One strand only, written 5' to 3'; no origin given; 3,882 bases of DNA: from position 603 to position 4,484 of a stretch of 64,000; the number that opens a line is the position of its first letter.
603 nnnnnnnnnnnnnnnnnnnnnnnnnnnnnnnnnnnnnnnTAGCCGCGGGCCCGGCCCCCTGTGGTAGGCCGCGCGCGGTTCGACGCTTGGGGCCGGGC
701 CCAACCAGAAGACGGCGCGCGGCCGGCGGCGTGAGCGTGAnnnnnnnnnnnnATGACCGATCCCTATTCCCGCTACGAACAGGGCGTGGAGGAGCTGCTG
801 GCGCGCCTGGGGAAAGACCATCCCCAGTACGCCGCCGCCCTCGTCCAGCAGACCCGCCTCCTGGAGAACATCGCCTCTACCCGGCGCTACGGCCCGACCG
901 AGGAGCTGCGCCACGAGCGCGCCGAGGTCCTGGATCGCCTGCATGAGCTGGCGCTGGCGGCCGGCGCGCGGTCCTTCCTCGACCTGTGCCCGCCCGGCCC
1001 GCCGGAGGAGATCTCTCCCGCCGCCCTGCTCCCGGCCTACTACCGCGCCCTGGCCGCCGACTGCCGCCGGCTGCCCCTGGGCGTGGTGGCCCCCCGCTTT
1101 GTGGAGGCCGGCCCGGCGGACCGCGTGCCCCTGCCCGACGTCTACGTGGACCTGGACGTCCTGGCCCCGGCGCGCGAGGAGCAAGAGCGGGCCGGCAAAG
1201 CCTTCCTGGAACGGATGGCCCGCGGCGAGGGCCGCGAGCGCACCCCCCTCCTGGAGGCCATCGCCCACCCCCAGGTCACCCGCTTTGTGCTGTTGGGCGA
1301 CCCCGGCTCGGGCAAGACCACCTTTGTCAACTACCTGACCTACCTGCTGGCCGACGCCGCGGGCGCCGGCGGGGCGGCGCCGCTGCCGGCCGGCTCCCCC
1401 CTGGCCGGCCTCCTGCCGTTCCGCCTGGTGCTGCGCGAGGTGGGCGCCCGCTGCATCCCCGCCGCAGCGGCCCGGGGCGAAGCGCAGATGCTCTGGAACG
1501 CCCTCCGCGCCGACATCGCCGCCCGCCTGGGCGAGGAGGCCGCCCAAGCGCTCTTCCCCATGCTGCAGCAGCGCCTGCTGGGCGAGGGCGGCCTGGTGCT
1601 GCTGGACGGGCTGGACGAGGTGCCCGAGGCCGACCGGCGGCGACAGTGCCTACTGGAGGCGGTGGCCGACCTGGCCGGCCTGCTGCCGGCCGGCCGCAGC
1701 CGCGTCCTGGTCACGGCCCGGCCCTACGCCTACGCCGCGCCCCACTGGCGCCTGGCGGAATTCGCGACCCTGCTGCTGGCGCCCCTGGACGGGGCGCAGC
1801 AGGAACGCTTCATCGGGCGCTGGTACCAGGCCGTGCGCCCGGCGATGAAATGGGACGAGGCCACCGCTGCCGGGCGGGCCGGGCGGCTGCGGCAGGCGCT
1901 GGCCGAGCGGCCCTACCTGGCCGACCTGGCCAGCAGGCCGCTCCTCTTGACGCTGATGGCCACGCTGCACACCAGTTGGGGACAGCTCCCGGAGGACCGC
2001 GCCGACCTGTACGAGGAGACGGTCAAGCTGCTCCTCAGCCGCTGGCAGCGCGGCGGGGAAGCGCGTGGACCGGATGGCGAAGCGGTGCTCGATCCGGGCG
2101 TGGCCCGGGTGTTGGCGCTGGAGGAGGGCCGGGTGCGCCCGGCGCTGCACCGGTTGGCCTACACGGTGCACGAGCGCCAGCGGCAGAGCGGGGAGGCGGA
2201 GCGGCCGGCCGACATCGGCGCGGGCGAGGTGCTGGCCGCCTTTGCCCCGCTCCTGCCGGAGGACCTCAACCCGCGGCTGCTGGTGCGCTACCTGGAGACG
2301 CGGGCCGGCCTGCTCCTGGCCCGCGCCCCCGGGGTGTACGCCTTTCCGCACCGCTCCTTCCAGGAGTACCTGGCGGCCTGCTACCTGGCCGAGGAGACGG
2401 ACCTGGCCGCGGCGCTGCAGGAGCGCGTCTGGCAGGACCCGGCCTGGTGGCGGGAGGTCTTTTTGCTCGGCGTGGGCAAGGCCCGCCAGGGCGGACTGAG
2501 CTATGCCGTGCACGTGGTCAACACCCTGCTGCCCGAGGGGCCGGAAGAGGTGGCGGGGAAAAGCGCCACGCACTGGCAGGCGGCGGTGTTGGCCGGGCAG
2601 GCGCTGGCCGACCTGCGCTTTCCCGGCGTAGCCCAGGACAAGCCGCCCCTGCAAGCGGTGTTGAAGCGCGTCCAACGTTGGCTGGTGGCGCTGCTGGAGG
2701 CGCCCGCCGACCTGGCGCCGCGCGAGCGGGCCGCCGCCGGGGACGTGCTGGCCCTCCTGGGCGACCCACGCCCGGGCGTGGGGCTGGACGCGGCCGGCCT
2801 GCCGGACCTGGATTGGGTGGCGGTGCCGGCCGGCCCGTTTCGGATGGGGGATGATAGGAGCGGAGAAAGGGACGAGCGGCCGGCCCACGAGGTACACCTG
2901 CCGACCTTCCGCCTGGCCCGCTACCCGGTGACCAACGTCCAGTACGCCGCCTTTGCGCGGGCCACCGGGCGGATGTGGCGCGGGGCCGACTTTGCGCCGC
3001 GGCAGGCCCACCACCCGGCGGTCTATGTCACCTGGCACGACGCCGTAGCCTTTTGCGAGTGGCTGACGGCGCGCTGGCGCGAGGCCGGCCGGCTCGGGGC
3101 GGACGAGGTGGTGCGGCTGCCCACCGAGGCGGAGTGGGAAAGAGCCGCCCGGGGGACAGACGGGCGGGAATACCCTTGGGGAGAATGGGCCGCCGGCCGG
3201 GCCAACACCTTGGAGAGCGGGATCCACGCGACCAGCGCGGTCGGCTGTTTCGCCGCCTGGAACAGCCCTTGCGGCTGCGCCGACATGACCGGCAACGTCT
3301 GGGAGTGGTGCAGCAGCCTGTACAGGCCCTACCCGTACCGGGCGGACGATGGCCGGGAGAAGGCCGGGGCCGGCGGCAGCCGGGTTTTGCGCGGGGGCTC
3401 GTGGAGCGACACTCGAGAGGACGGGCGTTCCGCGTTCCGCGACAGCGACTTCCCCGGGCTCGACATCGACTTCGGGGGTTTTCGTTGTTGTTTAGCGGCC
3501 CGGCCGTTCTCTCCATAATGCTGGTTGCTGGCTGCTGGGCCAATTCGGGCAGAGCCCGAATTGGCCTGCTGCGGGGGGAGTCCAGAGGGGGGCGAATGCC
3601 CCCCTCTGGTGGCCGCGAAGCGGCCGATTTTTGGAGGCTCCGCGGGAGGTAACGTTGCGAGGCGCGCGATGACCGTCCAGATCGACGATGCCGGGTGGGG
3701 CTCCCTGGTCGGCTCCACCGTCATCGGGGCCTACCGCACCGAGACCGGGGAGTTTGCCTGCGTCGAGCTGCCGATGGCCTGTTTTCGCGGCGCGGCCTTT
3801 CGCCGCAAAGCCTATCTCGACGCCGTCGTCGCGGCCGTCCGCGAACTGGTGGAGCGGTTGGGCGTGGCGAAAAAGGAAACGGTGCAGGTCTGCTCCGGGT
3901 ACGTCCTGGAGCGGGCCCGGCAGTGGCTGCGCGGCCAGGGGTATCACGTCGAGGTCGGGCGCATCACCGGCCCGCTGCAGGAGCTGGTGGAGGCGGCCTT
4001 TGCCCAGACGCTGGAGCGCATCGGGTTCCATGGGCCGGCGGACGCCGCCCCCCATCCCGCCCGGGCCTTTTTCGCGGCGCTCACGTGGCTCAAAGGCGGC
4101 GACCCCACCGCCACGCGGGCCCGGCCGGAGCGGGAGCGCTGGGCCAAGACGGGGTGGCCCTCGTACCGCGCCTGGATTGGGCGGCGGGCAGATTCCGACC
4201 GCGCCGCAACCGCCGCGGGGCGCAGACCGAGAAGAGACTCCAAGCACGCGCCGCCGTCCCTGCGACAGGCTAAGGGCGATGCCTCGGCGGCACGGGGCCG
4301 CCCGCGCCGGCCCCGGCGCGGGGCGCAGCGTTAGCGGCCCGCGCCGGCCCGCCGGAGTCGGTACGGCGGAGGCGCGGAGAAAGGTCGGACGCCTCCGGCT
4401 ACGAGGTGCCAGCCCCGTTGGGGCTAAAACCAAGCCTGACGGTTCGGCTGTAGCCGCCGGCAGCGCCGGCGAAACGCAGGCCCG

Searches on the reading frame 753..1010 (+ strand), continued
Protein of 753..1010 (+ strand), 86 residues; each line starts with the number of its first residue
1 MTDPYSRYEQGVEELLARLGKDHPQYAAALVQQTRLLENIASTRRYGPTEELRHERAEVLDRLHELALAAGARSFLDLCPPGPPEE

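Call 76: fold_search(model_id=the predicted structure, library=pdb)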
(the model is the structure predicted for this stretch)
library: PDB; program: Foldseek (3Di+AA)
matches with E <= 10: 160; with E <= 0.001: 0
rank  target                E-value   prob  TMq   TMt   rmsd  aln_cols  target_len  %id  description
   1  7dgu                  4.0e-01  0.91  0.58  0.53   3.3        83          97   22  De novo designed protein H4A1R (released 2021-11-24)
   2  3b1w_D                1.0e+00  0.13  0.25  0.11  11.5        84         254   18  Crystal structure of an S. thermophilus NFeoB E67A mutant bound to GDP (released 2011-11-02)
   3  2fu2                  1.4e+00  0.44  0.44  0.48   7.1        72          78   15  Crystal structure of protein SPy2152 from Streptococcus pyogenes (released 2006-03-07)
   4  3b1x_B                1.4e+00  0.12  0.27  0.12  11.6        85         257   16  Crystal structure of an S. thermophilus NFeoB E66A mutant bound to GMPPNP (released 2011-11-02)
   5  7r41_V                1.6e+00  0.18  0.39  0.34  12.1        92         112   17  Bovine complex I in the presence of IM1761092, active class i (Composite map) (released 2023-02-08)
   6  6zk9_f                1.8e+00  0.21  0.46  0.38  12.8        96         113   14  Peripheral domain of open complex I during turnover (released 2020-10-07)
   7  3tah_A                2.1e+00  0.08  0.24  0.10  11.5        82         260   17  Crystal structure of an S. thermophilus NFeoB N11A mutant bound to mGDP (released 2011-12-14)
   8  5azs_C                2.1e+00  0.06  0.26  0.07  17.5        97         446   16  Crystal structure of a membrane protein from Pseudomonas aeruginosa (released 2016-06-08)
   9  3b1v                  2.2e+00  0.08  0.25  0.11  10.6        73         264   16  Crystal structure of an S. thermophilus NFeoB E67A mutant bound to mGMPPNP (released 2011-11-02)
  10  8qtn_A                2.3e+00  0.21  0.45  0.16   7.4        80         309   12  Cryo-EM structure of the apo yeast Ceramide Synthase (released 2024-10-23)
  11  4non_A                2.3e+00  0.08  0.24  0.10  11.5        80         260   18  Crystal structure of GDP-bound A143S mutant of the S. thermophilus FeoB G-domain (released 2014-04-02)
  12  3lx5                  2.5e+00  0.08  0.25  0.10  11.3        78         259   18  Crystal structure of mGMPPNP-bound NFeoB from S. thermophilus (released 2010-03-09)
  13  8ud1_1V               2.6e+00  0.16  0.46  0.38  12.7        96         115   14  High resolution in-situ structure of complex I in respiratory supercomplex (composite) (released 2024-06-19)
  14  9sao_C                2.8e+00  0.13  0.31  0.40   5.3        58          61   16  Cryo-EM structure of SARS CoV-2 RdRp S759A mutant in complex with 20-40mer RNA incorporating remdesivir (released 2025-10-01)
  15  3b1x_A                2.8e+00  0.07  0.26  0.12  11.7        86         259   15  Crystal structure of an S. thermophilus NFeoB E66A mutant bound to GMPPNP (released 2011-11-02)
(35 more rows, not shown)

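Call 78: find_encoding_contigs(protein=P0022, flank=10000, max_places=2)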
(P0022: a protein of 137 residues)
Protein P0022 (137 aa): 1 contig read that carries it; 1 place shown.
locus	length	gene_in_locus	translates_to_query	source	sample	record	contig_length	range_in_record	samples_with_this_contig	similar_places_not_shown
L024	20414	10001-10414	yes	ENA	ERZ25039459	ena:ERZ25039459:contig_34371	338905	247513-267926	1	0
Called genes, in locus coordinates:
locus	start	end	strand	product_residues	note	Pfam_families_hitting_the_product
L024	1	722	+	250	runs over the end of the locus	PF08843:AbiEii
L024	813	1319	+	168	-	-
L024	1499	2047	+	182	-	PF08323:Glyco_transf_5, PF13579:Glyco_trans_4_4 (weak), PF13439:Glyco_transf_4 (weak)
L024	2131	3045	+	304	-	PF00534:Glycos_transf_1, PF13692:Glyco_trans_1_4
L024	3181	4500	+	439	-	PF13492:GAF_3 (faint), PF01590:GAF, PF13185:GAF_2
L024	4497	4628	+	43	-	-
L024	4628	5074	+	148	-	PF01590:GAF (weak), PF13185:GAF_2 (weak)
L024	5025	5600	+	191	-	PF01590:GAF (weak), PF13185:GAF_2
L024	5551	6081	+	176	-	-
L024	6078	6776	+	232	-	-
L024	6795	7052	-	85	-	-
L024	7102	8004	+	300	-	-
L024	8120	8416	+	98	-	-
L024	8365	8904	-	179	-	-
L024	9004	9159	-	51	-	-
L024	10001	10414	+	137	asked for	-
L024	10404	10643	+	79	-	-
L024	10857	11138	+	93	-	PF03683:UPF0175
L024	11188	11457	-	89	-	-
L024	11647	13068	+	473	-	-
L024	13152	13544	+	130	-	-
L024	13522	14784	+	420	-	PF27533:CapK_C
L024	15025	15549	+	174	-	PF00534:Glycos_transf_1, PF13692:Glyco_trans_1_4, PF13524:Glyco_trans_1_2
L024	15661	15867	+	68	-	-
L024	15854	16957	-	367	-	-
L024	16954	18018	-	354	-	PF00817:IMS, PF11799:IMS_C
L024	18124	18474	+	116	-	-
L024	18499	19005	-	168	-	-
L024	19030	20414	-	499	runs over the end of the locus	PF01743:PolyA_pol, PF12627:PolyA_pol_RNAbd, PF01966:HD (weak)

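Call 79: find_encoding_contigs(protein=P0045, flank=10000, max_places=2)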
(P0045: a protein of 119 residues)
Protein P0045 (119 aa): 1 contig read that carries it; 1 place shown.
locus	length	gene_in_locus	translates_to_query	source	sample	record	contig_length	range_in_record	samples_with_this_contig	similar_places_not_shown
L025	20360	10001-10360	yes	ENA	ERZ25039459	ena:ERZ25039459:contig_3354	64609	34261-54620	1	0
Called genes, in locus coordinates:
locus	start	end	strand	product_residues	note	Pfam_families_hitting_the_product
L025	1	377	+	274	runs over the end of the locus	-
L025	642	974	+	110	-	-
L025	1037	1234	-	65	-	-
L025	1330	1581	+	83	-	-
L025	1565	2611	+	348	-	-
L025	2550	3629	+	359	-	PF13401:AAA_22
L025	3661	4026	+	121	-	-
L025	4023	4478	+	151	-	-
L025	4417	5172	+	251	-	PF14516:AAA_35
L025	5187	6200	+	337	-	PF13289:SIR2_2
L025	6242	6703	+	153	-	-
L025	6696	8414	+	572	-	PF03050:DDE_Tnp_IS66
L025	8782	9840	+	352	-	-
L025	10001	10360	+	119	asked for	-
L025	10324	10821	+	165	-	-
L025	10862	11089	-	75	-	-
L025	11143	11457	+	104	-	PF00656:Peptidase_C14 (weak)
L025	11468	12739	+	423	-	PF01702:TGT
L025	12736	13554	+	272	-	-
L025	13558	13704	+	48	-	-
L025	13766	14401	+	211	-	-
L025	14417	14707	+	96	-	-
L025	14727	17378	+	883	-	-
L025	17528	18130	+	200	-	-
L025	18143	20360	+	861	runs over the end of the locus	PF00270:DEAD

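Call 83: find_encoding_contigs(protein=P0072, flank=10000, max_places=2)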
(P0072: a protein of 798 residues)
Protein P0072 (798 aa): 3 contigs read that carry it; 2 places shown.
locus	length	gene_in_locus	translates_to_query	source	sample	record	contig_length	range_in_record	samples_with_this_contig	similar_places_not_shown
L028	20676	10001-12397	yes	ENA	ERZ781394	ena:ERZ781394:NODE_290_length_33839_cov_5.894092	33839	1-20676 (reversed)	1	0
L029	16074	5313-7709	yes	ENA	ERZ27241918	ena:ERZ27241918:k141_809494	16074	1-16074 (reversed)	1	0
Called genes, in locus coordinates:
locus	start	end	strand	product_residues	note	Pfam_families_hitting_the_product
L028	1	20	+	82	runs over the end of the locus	-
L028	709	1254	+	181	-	PF13683:rve_3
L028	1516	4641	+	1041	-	PF13289:SIR2_2, PF20703:nSTAND1, PF13646:HEAT_2 (weak), PF03781:FGE-sulfatase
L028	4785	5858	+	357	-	PF00078:RVT_1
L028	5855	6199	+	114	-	PF05635:23S_rRNA_IVP (weak), PF22296:bAvd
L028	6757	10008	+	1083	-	PF20703:nSTAND1, PF13401:AAA_22 (weak), PF02985:HEAT (faint), PF13646:HEAT_2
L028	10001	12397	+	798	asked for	PF13289:SIR2_2, PF12770:CHAT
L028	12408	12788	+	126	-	PF19631:Trypco2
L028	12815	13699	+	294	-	PF17805:AsnC_trans_reg2, PF22451:NirdL-like_HTH, PF17805:AsnC_trans_reg2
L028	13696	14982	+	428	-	PF00202:Aminotran_3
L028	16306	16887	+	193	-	PF01156:IU_nuc_hydro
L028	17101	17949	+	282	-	-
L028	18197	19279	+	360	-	PF01210:NAD_Gly3P_dh_N (weak), PF02317:Octopine_DH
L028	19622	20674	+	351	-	?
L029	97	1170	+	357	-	PF00078:RVT_1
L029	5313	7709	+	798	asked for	PF13289:SIR2_2, PF12770:CHAT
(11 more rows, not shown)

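Call 110: find_related_loci(query=A6, collection=viral_contigs, flank=10000)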
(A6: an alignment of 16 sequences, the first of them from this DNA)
Query A6 (86 aa) in viral_contigs; peptide patterns used: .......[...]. (x = any residue, [..] = any of these).
27 stretches matched a pattern, but none encodes a relative of the query by tblastn (E <= 1e-3).

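Call 116: fold_search(model_id=the predicted structure, library=viral)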
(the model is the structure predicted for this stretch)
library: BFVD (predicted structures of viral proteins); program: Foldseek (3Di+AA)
matches with E <= 10: 265; with E <= 0.001: 0
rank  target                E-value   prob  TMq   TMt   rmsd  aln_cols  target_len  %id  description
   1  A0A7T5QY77            9.0e-01  0.47  0.34  0.33   7.9        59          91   14  (no name in the UniProt tables at hand)
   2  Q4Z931                9.0e-01  0.41  0.47  0.41   7.9        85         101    9  ORF126 [Staphylococcus phage Twort (strain DSM 17442 / HER 48)]
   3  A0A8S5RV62            9.6e-01  0.21  0.38  0.39   5.2        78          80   14  Uncharacterized protein [Siphoviridae sp. ctHip2]
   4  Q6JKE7                1.0e+00  0.87  0.65  0.40   4.3        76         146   13  Uncharacterized protein [Neodiprion sertifer nucleopolyhedrovirus]
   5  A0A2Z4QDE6            1.0e+00  0.80  0.55  0.61   3.6        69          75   12  Uncharacterized protein [Klebsiella phage ZCKP1]
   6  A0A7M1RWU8            1.1e+00  0.72  0.52  0.12   4.0        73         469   20  Uncharacterized protein [uncultured phage cr106_1]
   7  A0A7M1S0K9            1.1e+00  0.63  0.49  0.10   4.3        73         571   15  Uncharacterized protein [uncultured phage cr128_1]
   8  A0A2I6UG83            1.1e+00  0.41  0.47  0.35   7.2        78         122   13  Uncharacterized protein [Salinibacter phage M8CC-19]
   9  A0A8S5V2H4            1.3e+00  0.63  0.50  0.09   4.6        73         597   15  Uncharacterized protein [CrAss-like virus sp. ctelJ1]
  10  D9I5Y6                1.3e+00  0.54  0.44  0.56   4.3        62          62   13  Uncharacterized protein [Acinetobacter phage 133]
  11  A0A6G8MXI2            1.3e+00  0.25  0.32  0.36   6.5        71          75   15  Uncharacterized protein [Cedratvirus kamchatka]
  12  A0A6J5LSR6            1.4e+00  0.38  0.40  0.46   7.0        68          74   15  Uncharacterized protein [uncultured Caudovirales phage]
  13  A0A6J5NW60            1.5e+00  0.12  0.30  0.21   8.2        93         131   22  Uncharacterized protein [uncultured Caudovirales phage]
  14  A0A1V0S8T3            1.6e+00  0.63  0.60  0.54   3.0        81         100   10  Uncharacterized protein [Catovirus CTV1]
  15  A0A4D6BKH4            1.7e+00  0.75  0.60  0.65   2.4        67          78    7  (no name in the UniProt tables at hand)
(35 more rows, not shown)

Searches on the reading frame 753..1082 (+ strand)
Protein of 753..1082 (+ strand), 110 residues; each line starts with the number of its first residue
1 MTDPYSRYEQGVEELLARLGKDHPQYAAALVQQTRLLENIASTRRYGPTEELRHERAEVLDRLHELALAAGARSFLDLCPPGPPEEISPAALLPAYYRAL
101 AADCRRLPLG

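Call 10: search_protein_families(library=pfam, proteins=[window:753-1082:+], max_evalue=10)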
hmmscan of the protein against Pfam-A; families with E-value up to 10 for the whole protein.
seq(110 aa): 0 families

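Call 11: search_protein_families(library=ncbifam, proteins=[window:753-1082:+], max_evalue=10)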
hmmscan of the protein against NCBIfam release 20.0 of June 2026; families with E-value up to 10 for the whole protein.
seq(110 aa): 2 families
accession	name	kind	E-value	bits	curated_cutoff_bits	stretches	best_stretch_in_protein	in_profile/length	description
NF040586.1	FxSxx_TPR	equivalog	0.015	13.7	300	1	9-86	706-787/830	FxSxx-COOH system tetratricopeptide repeat protein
NF011492.0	PRK14900.1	equivalog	0.08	10.7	1783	1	2-80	106-186/1044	valine--tRNA ligase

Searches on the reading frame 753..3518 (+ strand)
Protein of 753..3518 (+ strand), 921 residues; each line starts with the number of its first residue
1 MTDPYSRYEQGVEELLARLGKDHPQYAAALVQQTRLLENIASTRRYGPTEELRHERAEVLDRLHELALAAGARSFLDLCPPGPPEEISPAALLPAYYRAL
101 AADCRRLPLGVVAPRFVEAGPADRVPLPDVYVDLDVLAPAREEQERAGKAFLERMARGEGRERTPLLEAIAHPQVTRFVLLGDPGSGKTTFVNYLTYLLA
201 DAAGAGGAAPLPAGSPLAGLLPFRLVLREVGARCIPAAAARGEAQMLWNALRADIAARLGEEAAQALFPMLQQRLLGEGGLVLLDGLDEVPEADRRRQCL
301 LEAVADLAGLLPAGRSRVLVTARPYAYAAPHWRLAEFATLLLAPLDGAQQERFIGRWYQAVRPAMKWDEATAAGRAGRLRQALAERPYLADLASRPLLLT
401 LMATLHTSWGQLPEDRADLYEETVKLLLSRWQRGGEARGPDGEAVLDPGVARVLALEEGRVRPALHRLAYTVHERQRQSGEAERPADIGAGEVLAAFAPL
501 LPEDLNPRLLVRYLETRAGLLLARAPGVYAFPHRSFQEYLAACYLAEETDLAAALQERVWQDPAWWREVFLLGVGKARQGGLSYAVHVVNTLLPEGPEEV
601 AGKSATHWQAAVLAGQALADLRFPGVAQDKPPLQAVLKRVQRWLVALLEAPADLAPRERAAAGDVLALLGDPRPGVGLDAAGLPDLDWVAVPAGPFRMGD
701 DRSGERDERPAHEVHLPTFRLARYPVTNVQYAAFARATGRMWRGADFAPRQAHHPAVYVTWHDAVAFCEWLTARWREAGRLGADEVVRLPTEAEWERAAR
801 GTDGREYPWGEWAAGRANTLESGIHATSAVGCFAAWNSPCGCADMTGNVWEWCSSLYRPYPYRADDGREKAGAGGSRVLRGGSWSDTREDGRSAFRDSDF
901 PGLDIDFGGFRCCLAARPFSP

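Call 9: search_protein_families(library=pfam, proteins=[window:753-3518:+], max_evalue=0.1)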
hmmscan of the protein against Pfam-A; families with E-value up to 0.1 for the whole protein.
window:753-3518:+ (921 aa): 5 families
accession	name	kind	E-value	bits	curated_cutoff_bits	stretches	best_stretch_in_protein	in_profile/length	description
PF03781.23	FGE-sulfatase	-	1e-52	179.8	23.3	1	687-912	4-253/255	Sulfatase-modifying factor enzyme 1-like domain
PF05729.18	NACHT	-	3.5e-07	30.6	26.7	1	178-358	3-164/167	NACHT domain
PF13191.12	AAA_16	-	1.2e-05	26.4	32.6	1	166-307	15-158/167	AAA ATPase domain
PF13401.12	AAA_22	-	0.0002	22.1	27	1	179-296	9-97/130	AAA domain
PF24883.2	NPHP3_N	-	0.0036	18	24.8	0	263-323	108-164/164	Nephrocystin 3, N-terminal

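Call 11: search_protein_families(library=ncbifam, proteins=[window:753-3518:+], max_evalue=10)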
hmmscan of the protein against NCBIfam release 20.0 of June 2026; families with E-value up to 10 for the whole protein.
window:753-3518:+ (921 aa): 10 families
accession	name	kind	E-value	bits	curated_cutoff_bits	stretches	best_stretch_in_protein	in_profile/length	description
TIGR03440.2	egtB_TIGR03440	equivalog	7.1e-28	97.8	360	2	747-912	267-412/413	ergothioneine biosynthesis protein EgtB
NF041186.1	SenA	equivalog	1.5e-25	90.4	420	2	748-913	265-381/382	selenoneine synthase SenA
TIGR03525.2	GldK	equivalog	1.3e-22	80.7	350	2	724-913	189-404/408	T9SS ring complex lipoprotein PorK/GldK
NF051459.1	pyoverdine_PvdO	equivalog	7.2e-16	58.1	500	1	688-912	36-276/280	dihydropyoverdine dehydrogenase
TIGR04344.1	ovoA_Nterm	equivalog_domain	1e-09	37.8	400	1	757-887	298-419/444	5-histidylcysteine sulfoxide synthase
NF058535.1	antiphage_EruA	equivalog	1.2e-06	26.9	1000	2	336-428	129-207/1318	NACHT domain-containing antiphage protein EruA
TIGR02171.1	Fb_sc_TIGR02171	subfamily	8.3e-06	24.1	544.35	2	787-887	159-251/912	TIGR02171 family lipoprotein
TIGR03524.1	GldJ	equivalog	0.001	17.9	458.2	3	826-859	336-367/559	gliding motility lipoprotein GldJ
TIGR03530.1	GldJ_short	equivalog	0.094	11.6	382.9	1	839-866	299-326/396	gliding motility lipoprotein GldJ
TIGR04373.1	egtB_X_signatur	signature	0.18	11.9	71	1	876-913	12-49/50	EgtB-related enzyme signature domain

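Call 41: find_encoding_contigs(protein=window:753-3518:+, flank=10000, max_places=4)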
Protein window:753-3518:+ (921 aa): no gene with exactly this product is on record in the collection.

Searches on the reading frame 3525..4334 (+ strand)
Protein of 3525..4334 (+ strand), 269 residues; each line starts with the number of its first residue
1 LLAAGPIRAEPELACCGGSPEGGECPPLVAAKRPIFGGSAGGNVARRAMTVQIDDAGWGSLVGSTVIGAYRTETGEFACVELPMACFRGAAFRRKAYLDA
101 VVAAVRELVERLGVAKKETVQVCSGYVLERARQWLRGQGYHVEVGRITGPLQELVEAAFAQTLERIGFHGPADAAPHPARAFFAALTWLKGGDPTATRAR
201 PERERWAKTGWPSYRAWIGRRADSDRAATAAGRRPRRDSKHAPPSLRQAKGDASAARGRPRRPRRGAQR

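Call 9: search_protein_families(library=pfam, proteins=[window:3525-4334:+], max_evalue=0.1)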
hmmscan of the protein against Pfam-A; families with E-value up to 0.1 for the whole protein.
window:3525-4334:+ (269 aa): 0 families

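Call 74: search_protein_families(library=pfam, proteins=[window:3669-4331:+], max_evalue=1)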
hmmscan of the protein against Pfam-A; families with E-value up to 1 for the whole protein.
window:3669-4331:+ (221 aa): 0 families

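Call 77: search_solved_structures(query=window:3669-4331:+, max_evalue=10)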
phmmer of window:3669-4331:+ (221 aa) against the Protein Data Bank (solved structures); distinct sequences matched with E-value up to 10: 4.
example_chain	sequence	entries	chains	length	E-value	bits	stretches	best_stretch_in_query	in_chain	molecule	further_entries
4v6u_AC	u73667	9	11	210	0.071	16.2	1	30-127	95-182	30S ribosomal protein S3P | 30S ribosomal protein S3 | 30S ribosomal protein uS3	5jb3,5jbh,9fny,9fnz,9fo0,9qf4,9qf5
6sw9_Z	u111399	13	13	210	0.08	16.1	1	30-127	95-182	30S ribosomal protein S3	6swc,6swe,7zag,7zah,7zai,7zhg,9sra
4v4n_BC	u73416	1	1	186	0.098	15.8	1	30-124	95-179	30S ribosomal protein S3P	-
8gql_A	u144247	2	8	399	0.71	13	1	32-82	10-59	Thiolase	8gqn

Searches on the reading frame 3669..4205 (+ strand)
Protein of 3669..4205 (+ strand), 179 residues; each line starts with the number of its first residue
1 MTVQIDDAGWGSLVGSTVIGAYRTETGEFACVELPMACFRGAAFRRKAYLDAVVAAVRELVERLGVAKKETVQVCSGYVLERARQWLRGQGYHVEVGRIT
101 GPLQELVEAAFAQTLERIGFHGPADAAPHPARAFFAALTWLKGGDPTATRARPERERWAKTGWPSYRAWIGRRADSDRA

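Call 111: predict_structure(protein=window:3669-4205:+)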
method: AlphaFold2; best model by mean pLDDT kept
length: 179 residues; sequences in the alignment: 1
mean_pLDDT: 44.6   pTM: 0.38
mean pLDDT of the five models: 44.6, 44.0, 40.8, 40.0, 38.1
residues with pLDDT >= 90: 0; 70-90: 4; 50-70: 55; < 50: 120
segments of 3 or more residues with pLDDT < 50: 1-45, 73-79, 97-103, 118-156, 158-167, 169-179
pLDDT, mean of each block of 10 residues (from residue 1): 23 31 38 36 48 62 57 47 65 53 50 50 35 37 37 46 45 42
secondary structure, 60 per line:
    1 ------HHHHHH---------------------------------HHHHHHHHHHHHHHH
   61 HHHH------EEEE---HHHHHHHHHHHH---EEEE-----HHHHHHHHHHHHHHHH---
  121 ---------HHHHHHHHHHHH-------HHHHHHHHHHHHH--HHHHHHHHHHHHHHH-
elements in order: H7-12 H46-64 E71-74 H78-89 E93-96 H102-117 H130-141 H149-161 H164-178
